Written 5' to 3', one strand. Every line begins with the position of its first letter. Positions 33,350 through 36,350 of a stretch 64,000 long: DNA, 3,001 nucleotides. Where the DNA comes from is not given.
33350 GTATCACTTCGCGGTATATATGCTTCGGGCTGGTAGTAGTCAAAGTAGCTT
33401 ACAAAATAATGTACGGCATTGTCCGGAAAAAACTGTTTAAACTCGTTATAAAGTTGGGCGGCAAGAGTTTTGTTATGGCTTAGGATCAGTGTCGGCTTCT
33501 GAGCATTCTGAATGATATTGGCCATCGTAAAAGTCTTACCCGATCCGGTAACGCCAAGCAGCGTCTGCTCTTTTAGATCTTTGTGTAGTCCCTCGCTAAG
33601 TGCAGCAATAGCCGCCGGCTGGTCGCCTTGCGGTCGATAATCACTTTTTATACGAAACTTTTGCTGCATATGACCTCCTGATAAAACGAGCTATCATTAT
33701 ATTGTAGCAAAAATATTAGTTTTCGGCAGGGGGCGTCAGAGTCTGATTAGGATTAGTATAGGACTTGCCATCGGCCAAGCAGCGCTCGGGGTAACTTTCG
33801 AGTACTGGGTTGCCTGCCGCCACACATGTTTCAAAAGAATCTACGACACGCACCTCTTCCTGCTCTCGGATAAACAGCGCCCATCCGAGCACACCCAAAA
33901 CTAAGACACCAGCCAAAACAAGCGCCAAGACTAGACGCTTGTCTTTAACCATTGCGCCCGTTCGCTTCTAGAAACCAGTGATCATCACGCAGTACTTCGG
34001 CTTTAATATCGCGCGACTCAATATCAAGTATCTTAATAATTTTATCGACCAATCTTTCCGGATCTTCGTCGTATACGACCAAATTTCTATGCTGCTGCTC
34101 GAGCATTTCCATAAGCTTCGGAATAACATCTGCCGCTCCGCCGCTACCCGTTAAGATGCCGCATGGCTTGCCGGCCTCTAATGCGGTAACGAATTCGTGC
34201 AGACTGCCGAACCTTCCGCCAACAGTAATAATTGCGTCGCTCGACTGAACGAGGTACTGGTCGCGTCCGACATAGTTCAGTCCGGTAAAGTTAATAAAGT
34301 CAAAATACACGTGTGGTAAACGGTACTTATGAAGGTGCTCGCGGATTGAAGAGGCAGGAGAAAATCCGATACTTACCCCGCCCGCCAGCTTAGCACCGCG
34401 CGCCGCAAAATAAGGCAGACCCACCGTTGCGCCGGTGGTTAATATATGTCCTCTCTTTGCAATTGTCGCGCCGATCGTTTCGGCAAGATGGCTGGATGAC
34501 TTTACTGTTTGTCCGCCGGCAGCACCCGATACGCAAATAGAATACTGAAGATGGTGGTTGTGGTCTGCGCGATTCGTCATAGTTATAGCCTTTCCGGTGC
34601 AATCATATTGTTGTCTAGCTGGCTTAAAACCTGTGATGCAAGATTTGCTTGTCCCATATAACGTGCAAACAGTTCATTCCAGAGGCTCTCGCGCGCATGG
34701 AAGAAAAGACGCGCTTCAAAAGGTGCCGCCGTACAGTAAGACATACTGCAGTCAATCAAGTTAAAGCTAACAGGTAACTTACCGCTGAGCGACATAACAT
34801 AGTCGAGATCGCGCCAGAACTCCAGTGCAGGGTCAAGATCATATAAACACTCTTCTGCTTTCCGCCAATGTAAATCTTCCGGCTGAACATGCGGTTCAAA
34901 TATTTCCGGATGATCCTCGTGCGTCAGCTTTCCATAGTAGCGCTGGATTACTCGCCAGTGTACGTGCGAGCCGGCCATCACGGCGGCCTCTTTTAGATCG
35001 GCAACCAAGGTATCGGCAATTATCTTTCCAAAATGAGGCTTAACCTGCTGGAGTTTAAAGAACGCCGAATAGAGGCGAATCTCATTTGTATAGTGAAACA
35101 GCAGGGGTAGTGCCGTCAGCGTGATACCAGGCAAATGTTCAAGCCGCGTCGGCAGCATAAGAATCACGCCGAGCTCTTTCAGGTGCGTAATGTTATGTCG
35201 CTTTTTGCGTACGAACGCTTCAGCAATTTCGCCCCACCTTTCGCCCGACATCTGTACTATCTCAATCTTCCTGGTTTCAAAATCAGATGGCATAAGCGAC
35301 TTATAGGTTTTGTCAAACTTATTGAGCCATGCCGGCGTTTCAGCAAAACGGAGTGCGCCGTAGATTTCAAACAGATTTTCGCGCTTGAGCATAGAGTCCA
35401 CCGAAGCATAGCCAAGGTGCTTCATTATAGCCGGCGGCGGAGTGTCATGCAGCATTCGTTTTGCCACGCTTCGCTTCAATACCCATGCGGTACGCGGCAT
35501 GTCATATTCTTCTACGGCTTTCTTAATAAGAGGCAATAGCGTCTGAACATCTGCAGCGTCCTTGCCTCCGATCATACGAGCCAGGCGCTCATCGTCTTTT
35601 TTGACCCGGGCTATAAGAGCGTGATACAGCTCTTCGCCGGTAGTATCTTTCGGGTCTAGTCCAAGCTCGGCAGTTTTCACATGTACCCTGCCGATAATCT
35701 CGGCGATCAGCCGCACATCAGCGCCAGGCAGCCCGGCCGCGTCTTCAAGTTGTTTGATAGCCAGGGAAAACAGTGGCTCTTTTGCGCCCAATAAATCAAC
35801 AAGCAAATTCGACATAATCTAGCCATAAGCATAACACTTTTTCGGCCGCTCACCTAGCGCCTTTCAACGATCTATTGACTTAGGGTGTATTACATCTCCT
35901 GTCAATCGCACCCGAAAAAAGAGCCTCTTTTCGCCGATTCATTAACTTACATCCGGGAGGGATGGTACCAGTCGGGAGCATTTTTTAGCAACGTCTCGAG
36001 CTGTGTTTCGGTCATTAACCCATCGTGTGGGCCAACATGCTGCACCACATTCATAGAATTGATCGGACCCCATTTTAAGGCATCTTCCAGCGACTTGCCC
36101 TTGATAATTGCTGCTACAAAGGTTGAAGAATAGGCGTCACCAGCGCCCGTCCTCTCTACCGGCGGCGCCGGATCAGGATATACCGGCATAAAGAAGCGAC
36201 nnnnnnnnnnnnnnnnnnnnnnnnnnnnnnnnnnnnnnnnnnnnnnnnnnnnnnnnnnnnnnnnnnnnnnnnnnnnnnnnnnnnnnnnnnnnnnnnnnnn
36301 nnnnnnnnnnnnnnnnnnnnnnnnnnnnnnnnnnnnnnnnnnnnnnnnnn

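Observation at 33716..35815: Tightly packed three-gene cassette of unknown function: orf410 / LOG-SLOG-like Rossmann protein / small exported Cys protein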

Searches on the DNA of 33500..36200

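Call 88: search_rna_families(source=window, start=33500, end=36200, threshold=evalue, max_evalue=1)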
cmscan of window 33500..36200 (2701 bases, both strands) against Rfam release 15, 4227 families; matches with E-value up to 1: 0.
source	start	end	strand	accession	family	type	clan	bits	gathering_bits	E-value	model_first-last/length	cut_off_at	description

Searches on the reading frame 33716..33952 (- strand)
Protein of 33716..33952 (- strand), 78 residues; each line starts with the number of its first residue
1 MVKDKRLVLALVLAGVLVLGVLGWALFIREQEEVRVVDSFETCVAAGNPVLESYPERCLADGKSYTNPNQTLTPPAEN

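Call 3: search_protein_families(library=pfam, proteins=[window:33716-33952:-], max_evalue=1)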
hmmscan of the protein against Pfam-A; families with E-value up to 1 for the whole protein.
window:33716-33952:- (78 aa): 0 families

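Call 4: search_protein_families(library=ncbifam, proteins=[window:33716-33952:-], max_evalue=1)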
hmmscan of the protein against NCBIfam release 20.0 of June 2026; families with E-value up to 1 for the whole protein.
window:33716-33952:- (78 aa): 0 families

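Call 5: search_protein_families(library=padloc, proteins=[window:33716-33952:-], max_evalue=1)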
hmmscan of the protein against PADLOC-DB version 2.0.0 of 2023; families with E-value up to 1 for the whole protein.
window:33716-33952:- (78 aa): 0 families

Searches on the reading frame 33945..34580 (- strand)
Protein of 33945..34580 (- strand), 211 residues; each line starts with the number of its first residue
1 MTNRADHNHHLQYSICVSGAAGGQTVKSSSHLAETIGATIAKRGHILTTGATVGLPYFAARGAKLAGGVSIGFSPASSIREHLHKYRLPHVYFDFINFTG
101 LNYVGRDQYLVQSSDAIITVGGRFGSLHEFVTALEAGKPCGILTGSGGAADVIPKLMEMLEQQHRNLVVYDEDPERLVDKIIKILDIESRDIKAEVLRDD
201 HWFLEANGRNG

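Call 3: search_protein_families(library=pfam, proteins=[window:33945-34580:-], max_evalue=1)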
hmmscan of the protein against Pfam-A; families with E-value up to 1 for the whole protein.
window:33945-34580:- (211 aa): 4 families
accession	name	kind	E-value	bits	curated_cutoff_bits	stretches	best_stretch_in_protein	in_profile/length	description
PF18306.6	LDcluster4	-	9.3e-31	106.9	26.3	1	13-177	2-150/151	SLOG cluster4 family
PF03641.19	Lysine_decarbox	-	0.00039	21.1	27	1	59-136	4-75/131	Possible lysine decarboxylase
PF18171.6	LSDAT_prok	-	0.0075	16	25.4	1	115-165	125-173/195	SLOG in TRPM, prokaryote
PF18163.6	LD_cluster2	-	0.02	14.9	25.3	1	121-161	157-205/264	SLOG cluster2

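Call 4: search_protein_families(library=ncbifam, proteins=[window:33945-34580:-], max_evalue=1)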
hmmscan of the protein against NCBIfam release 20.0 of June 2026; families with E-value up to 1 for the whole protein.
window:33945-34580:- (211 aa): 3 families
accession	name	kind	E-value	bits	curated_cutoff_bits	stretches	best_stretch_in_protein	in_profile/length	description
TIGR00725.1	TIGR00725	hypoth_equivalog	8.6e-20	70.8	106.9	1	14-181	3-158/159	TIGR00725 family protein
TIGR00730.1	TIGR00730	subfamily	1.6e-10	41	96.35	1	14-134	2-117/178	TIGR00730 family Rossman fold protein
NF058542.1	CtkRMPhLog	equivalog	1.7e-07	31.4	300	1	12-137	1-120/177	cytokinin riboside 5'-monophosphate phosphoribohydrolase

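Call 5: search_protein_families(library=padloc, proteins=[window:33945-34580:-], max_evalue=1)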
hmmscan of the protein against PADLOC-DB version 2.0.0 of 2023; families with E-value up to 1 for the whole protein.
window:33945-34580:- (211 aa): 0 families

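Call 7: search_solved_structures(query=window:33945-34580:-, max_evalue=0.01, show_alignments=2)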
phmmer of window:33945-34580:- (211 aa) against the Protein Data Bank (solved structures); distinct sequences matched with E-value up to 0.01: 7.
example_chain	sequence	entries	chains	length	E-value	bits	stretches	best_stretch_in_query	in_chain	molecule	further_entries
1rcu_A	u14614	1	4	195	7.4e-12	48.9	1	18-157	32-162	conserved hypothetical protein VT76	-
6y01_AAA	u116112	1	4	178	1.1e-08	38.6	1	6-145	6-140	p450 cytochrome, putative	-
2iz5_A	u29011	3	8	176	4.3e-08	36.6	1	15-146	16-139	MOCO CARRIER PROTEIN | MOLYBDENUM COFACTOR CARRIER PROTEIN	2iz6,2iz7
3qua_A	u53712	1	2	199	1.1e-05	28.8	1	10-137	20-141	Putative uncharacterized protein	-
5zbj_A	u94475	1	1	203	0.00092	22.5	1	14-181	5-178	Putative cytokinin riboside 5'-monophosphate phosphoribohydrolase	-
5zbk_A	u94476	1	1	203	0.0037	20.5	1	14-181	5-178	Putative cytokinin riboside 5'-monophosphate phosphoribohydrolase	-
9vey_A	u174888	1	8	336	0.0089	19.3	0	42-163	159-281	NAD(P)-dependent alcohol dehydrogenase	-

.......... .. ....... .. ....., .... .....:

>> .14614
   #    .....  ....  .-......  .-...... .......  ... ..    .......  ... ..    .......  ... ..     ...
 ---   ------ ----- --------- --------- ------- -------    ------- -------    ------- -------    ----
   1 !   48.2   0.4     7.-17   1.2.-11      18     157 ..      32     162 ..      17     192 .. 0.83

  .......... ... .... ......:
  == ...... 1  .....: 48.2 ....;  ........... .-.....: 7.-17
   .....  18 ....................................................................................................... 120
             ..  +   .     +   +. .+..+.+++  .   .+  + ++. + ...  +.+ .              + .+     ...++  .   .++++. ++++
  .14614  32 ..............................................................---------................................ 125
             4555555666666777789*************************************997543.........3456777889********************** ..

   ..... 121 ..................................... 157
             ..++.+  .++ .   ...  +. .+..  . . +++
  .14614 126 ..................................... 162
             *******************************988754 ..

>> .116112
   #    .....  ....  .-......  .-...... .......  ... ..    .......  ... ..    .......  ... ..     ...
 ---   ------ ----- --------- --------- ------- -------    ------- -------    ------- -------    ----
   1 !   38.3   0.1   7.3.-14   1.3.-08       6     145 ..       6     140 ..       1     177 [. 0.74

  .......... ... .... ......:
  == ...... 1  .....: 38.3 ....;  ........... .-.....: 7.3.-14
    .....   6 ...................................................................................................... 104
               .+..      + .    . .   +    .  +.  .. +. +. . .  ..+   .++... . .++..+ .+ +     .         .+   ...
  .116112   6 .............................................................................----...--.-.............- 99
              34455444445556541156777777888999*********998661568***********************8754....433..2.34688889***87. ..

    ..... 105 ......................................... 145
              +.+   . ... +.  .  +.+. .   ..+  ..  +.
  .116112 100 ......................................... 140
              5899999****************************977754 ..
